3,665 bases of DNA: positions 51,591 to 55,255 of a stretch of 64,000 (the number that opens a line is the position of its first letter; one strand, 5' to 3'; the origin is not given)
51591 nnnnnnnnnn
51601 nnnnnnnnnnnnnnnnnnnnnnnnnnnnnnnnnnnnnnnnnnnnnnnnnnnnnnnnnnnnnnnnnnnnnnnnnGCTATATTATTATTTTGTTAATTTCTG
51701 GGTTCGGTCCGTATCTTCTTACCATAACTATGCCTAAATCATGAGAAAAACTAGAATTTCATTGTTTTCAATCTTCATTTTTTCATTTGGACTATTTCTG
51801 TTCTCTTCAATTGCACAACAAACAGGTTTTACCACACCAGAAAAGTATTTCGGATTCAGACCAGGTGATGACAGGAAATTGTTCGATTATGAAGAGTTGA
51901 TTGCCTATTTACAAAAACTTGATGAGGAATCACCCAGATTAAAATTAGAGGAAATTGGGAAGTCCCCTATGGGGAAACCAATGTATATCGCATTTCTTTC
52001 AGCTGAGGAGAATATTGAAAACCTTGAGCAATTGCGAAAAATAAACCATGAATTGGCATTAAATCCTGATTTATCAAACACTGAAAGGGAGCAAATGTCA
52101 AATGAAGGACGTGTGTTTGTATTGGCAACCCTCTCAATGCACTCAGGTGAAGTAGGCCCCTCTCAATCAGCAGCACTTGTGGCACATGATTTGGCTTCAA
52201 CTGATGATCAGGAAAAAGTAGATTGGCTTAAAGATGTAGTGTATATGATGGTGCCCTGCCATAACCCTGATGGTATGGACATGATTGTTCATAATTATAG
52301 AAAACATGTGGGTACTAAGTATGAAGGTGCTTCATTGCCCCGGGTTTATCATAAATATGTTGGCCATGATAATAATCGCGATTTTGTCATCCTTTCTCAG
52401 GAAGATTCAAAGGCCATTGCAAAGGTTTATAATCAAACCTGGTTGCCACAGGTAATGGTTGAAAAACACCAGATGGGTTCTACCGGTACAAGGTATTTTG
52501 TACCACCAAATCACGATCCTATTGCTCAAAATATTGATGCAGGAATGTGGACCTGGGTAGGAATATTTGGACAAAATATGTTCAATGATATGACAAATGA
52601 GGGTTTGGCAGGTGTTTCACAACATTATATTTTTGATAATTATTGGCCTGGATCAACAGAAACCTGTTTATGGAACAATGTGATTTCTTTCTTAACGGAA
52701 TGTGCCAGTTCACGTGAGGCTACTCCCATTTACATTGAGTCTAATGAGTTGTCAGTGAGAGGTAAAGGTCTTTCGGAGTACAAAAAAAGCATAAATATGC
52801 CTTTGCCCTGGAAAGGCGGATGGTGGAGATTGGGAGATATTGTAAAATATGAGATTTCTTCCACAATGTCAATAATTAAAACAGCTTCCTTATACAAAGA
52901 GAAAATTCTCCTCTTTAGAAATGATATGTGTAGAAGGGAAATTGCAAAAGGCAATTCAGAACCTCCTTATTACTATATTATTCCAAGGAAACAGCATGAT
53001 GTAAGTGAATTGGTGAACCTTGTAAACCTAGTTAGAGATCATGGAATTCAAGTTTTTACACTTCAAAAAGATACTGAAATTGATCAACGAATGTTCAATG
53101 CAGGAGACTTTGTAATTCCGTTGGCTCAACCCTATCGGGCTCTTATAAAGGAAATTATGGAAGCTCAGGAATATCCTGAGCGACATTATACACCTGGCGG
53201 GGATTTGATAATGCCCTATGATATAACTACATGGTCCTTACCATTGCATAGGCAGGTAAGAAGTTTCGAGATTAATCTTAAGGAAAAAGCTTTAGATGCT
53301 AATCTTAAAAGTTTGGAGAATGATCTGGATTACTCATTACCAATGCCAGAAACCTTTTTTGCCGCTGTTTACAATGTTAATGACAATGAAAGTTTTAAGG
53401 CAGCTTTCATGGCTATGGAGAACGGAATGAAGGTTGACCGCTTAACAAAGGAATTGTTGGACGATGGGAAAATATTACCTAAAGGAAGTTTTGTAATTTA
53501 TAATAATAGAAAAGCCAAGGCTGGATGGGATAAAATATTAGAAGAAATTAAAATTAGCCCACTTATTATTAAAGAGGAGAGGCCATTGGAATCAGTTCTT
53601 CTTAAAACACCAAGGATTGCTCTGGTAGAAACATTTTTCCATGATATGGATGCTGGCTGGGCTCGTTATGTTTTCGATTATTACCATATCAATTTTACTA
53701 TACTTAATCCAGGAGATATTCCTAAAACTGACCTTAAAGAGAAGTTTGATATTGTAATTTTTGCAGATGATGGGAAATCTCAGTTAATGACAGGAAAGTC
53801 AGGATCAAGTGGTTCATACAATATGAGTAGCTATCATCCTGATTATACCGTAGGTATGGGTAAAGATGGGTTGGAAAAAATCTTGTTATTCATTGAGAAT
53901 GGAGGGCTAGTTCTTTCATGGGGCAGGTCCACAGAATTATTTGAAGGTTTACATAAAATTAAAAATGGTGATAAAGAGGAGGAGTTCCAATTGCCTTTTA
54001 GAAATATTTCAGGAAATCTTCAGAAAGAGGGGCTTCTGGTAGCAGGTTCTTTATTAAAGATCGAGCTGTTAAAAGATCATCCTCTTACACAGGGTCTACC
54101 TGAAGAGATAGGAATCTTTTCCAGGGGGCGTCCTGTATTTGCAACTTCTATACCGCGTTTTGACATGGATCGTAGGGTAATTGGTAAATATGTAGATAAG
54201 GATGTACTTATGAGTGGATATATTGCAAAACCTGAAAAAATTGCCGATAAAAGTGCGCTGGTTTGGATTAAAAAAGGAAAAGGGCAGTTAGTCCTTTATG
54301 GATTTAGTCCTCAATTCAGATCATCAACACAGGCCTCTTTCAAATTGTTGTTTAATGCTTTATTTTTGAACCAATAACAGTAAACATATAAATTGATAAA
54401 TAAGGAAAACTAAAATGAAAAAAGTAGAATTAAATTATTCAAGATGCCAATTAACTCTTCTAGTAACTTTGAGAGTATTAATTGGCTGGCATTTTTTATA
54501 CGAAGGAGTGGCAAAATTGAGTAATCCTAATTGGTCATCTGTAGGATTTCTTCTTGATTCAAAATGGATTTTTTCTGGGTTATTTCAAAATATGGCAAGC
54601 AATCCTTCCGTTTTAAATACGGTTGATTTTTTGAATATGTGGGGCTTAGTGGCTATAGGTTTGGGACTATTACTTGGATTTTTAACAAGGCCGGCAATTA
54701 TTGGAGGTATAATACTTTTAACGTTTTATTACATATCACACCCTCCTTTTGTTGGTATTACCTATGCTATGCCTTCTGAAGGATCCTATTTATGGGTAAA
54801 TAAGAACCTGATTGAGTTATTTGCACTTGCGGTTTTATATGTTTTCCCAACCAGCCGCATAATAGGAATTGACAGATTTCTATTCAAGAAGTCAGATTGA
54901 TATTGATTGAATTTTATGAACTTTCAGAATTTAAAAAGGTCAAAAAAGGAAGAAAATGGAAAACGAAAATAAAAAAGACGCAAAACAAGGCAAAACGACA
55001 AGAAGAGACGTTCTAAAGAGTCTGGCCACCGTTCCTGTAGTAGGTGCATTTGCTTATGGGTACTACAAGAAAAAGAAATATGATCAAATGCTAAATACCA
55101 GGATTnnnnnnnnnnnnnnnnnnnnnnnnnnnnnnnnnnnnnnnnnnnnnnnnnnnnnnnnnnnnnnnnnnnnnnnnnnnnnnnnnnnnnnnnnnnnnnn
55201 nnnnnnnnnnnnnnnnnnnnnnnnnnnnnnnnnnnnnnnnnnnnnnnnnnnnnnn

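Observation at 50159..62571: Exported gene set resembling an oxidise-then-cleave (3-keto-glycoside) pathway: 3x DUF1080, 2x TAT-Gfo/Idh/MocA, TAT TIM-barrel, DoxX, M14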

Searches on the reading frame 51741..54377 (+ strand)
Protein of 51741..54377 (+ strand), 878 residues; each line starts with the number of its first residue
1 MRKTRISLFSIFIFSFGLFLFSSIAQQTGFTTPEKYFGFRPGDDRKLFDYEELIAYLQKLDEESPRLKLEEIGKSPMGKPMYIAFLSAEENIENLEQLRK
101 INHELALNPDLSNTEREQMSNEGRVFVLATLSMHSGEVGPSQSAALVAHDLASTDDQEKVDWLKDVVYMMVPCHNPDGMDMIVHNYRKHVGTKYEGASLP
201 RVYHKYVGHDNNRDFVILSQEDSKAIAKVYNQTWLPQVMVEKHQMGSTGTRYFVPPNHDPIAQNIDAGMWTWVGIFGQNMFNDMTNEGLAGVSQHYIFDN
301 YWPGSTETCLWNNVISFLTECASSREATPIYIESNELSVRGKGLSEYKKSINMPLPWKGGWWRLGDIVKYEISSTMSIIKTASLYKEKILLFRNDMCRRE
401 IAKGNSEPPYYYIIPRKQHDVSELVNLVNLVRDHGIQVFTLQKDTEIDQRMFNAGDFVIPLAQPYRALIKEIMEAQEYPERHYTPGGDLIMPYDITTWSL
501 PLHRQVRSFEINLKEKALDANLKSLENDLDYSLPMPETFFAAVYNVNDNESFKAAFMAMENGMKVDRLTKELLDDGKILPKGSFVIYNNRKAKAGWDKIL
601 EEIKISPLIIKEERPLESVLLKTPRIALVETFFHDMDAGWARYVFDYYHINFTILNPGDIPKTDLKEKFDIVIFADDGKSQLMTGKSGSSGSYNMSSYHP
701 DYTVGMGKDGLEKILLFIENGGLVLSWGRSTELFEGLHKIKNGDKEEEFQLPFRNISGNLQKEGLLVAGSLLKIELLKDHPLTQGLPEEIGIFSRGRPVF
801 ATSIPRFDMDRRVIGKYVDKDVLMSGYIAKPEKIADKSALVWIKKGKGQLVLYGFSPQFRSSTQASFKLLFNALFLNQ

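Call 3: search_protein_families(library=pfam, proteins=[window:51741-54377:+], max_evalue=0.01)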
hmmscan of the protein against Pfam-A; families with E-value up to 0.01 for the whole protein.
window:51741-54377:+ (878 aa): 1 family
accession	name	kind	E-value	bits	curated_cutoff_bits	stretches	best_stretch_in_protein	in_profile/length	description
PF00246.29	Peptidase_M14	-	4e-14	53.3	21.6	1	54-218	2-136/286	Zinc carboxypeptidase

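Call 6: search_protein_families(library=ncbifam, proteins=[window:51741-54377:+], max_evalue=0.01)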
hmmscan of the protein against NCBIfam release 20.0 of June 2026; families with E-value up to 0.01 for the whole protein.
window:51741-54377:+ (878 aa): 0 families

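Call 12: search_solved_structures(query=window:51741-54377:+, max_evalue=0.01, show_alignments=1)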
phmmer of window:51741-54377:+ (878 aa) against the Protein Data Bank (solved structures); distinct sequences matched with E-value up to 0.01: 0.

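Call 90: find_encoding_contigs(protein=window:51741-54377:+, flank=5000, max_places=8)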
Protein window:51741-54377:+ (878 aa): no gene with exactly this product is on record in the collection.

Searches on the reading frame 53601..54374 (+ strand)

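Call 71: search_protein_families(library=pfam, proteins=[window:53601-54374:+], max_evalue=1)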
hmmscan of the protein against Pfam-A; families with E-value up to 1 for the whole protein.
window:53601-54374:+ (258 aa): 1 family
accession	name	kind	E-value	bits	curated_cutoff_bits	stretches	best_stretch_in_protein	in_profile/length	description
PF09825.15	BPL_N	-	0.12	11.7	24.2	1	166-243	157-225/283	Biotin-protein ligase, N terminal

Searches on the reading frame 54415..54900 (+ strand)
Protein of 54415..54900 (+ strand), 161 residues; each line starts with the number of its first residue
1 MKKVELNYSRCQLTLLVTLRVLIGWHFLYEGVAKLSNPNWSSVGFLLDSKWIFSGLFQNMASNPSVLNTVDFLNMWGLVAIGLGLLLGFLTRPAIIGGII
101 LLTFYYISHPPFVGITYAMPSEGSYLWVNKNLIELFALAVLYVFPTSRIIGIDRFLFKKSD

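Call 3: search_protein_families(library=pfam, proteins=[window:54415-54900:+], max_evalue=0.01)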
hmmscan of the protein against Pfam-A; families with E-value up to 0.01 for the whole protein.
window:54415-54900:+ (161 aa): 3 families
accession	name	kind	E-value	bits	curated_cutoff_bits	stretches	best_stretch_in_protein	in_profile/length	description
PF07681.17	DoxX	-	2.1e-08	35.1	23.6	1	16-104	2-78/85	DoxX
PF04173.18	DoxD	-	0.00087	19.7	22.7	1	17-160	3-148/167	TQO small subunit DoxD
PF07291.16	MauE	-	0.0018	19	27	1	15-107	4-85/128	Methylamine utilisation protein MauE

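Call 6: search_protein_families(library=ncbifam, proteins=[window:54415-54900:+], max_evalue=0.01)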
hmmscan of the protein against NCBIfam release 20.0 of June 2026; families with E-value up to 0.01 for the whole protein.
window:54415-54900:+ (161 aa): 1 family
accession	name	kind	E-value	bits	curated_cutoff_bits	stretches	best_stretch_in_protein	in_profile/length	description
NF050144.1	matur_HvfX_fam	equivalog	0.0063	16.7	80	1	16-97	4-75/165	HvfX family Cu-binding RiPP maturation protein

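Call 58: find_homologous_proteins(query=window:54415-54900:+, max_evalue=0.00001)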
Query window:54415-54900:+ (161 aa): 3222 proteins with E <= 0.00001 among 3343 candidates; the best 120 are listed.
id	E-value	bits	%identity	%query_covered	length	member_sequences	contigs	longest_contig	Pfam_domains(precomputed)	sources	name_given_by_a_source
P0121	8.0e-101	353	100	100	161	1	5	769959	PF07681.18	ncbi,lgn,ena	-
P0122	7.0e-100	350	99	100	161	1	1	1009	PF07681.18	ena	-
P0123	7.3e-100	350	99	100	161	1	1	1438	PF07681.18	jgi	-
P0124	1.8e-99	349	99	100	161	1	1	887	PF07681.18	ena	-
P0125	8.0e-99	347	98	100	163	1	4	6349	PF07681.18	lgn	-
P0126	2.4e-98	345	97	100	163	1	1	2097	PF07681.18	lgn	-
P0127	7.5e-98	343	97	100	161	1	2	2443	PF07681.18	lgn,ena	-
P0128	9.1e-98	343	98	100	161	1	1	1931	PF07681.18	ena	-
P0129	1.3e-97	343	96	100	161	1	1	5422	PF07681.18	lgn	-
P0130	8.1e-97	340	96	100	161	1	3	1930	PF07681.18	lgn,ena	-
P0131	6.7e-91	321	89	99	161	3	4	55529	PF07681.18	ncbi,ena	-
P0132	6.5e-86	305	88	97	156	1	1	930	PF07681.18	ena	-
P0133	6.6e-81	288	81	100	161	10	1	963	PF07681.18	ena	-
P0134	1.3e-72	261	71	100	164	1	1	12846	PF07681.18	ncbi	-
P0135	1.9e-72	261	71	100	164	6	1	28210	PF07681.18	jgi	jgi:thiosulfate dehydrogenase [quinone] large subunit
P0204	2.0e-64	235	68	96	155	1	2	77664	PF04173.19,PF07681.18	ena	-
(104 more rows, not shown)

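Call 59: find_encoding_contigs(protein=P0121, flank=10000, max_places=8)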
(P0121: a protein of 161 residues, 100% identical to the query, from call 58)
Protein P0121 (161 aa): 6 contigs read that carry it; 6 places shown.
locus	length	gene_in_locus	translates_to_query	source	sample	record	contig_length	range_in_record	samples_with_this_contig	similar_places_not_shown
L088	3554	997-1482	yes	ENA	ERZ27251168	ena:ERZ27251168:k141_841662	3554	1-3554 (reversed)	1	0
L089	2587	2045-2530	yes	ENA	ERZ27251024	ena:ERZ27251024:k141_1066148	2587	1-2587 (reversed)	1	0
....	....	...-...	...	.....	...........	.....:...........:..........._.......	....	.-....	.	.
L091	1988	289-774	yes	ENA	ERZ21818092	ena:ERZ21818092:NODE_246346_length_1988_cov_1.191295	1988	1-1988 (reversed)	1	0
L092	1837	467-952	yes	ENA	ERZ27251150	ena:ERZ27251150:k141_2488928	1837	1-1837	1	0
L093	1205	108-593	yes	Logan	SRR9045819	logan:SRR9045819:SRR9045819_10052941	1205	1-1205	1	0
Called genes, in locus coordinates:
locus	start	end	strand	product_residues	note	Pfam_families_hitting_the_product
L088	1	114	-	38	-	?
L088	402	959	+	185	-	-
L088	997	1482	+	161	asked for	PF07681:DoxX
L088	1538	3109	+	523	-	PF01408:GFO_IDH_MocA, PF19051:GFO_IDH_MocA_C2 (weak), PF22725:GFO_IDH_MocA_C3 (faint), PF02894:GFO_IDH_MocA_C (weak)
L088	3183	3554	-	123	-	?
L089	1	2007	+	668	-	?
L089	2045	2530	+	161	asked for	PF07681:DoxX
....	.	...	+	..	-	?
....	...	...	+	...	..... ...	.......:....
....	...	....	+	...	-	?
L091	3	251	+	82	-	?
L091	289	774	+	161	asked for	PF07681:DoxX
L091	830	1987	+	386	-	?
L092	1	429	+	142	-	?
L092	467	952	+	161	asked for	PF07681:DoxX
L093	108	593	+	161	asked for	PF07681:DoxX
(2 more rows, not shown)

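Call 74: predict_structure(alignment_id=A3)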
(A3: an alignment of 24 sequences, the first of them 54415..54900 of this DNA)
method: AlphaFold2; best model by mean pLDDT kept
length: 161 residues; sequences in the alignment: 24
mean_pLDDT: 76.3   pTM: 0.71
mean pLDDT of the five models: 76.3, 72.6, 70.5, 67.6, 66.3
residues with pLDDT >= 90: 21; 70-90: 95; 50-70: 33; < 50: 12
segments of 3 or more residues with pLDDT < 50: 1-3, 123-127
pLDDT, mean of each block of 10 residues (from residue 1): 62 85 89 86 81 84 90 91 86 84 75 51 51 77 68 64 38
secondary structure, 60 per line:
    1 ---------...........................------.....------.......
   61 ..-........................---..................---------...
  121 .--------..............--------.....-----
elements in order: H10-36 H43-47 H54-62 H64-87 H91-108 H118-121 H130-143 H152-156

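Call 76: fold_search(model_id=the predicted structure, library=pdb)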
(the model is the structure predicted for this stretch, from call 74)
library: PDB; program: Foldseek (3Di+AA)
matches with E <= 10: 156; with E <= 0.001: 0
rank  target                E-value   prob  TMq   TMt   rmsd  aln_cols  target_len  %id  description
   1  9h9e_B                6.0e-01  0.85  0.46  0.54   6.1       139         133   21  Cryo-EM structure of the human GABAA receptor alpha1 subunit in complex with the assembly factor NACHO/TMEM35A (released 2024-12-04)
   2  9l24_A                1.3e+00  0.35  0.40  0.12   8.4       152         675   18  cryo-EM structure of Vitamin K-dependent gamma-carboxylase complexed with Matrix Gla protein (released 2025-10-22)
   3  8hdp_R                1.4e+00  0.07  0.19  0.13  13.9       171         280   16  Structure of A2BR bound to endogenous agonists adenosine (released 2023-01-18)
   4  9l20_A                1.8e+00  0.33  0.41  0.13   8.2       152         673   18  cryo-EM structure of Vitamin K-dependent gamma-carboxylase complexed with anisindione (released 2025-10-22)
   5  8zrk_R                2.0e+00  0.08  0.21  0.14  16.7       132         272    9  Cryo-EM structure of GPR119-Gs Complex with small molecule agonist GSK-1292263 (released 2024-06-19)
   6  8ria_A                2.1e+00  0.08  0.15  0.07  19.4       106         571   20  BmrA E504-100uMATPMg-IF (released 2025-01-01)
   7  9bvk_A                2.3e+00  0.38  0.45  0.13   8.1       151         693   17  Vitamin K-dependent gamma-carboxylase with factor IX propeptide and glutamate-rich region and with vitamin K hydroquin (released 2025-01-22)
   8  9jic_A                2.3e+00  0.05  0.19  0.13  17.1       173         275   13  Cryo-EM Structure of the apo HCAR3-Gi complex (released 2025-12-17)
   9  7f53_R                2.5e+00  0.07  0.23  0.15  18.5       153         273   18  Cryo-EM structure of a-MSH-MC4R-Gs_Nb35 complex (released 2021-11-03)
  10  9wfc_A                2.6e+00  0.25  0.41  0.13   8.2       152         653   17  Cryo-EM structure of GGCX-MGP complex (released 2026-04-01)
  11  6c6l_D                2.7e+00  0.03  0.16  0.16  17.2       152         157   16  Yeast Vacuolar ATPase Vo in lipid nanodisc (released 2018-03-21)
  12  5zty                  2.9e+00  0.05  0.19  0.08  16.7       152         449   16  Crystal structure of human G protein coupled receptor (released 2019-01-30)
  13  4mec_G                2.9e+00  0.03  0.16  0.13  16.5       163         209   12  Crystal structure of RAT Heme oxygenase-1 in complex with ZN(II)-Protoporphyrin IX (released 2014-08-27)
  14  9l6q_A                3.2e+00  0.21  0.38  0.11   7.9       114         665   20  Vitamin K-dependent gamma-carboxylase in complex with Coagulation factor IX and vitamin K (released 2025-10-08)
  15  9ns9_R                3.2e+00  0.02  0.15  0.11  17.5       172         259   13  Cryo-EM structure of Gi-coupled FFA2 in complex with TUG-1375 and compound 187 (released 2025-06-25)
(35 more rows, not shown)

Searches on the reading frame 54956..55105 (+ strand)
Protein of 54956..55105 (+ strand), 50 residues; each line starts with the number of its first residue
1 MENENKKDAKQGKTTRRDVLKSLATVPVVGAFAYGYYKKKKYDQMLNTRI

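Call 87: search_protein_families(library=ncbifam, proteins=[window:54956-55105:+], max_evalue=10)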
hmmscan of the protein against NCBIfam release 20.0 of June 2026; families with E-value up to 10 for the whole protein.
seq(50 aa): 2 families
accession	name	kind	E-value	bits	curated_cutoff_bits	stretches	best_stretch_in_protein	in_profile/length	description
TIGR01409.1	TAT_signal_seq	domain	0.015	15.6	16.7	1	14-33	1-20/29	twin-arginine translocation signal domain-containing protein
TIGR02811.1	formate_TAT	hypoth_equivalog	0.018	15.3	48.45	1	7-34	2-29/66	formate dehydrogenase region TAT target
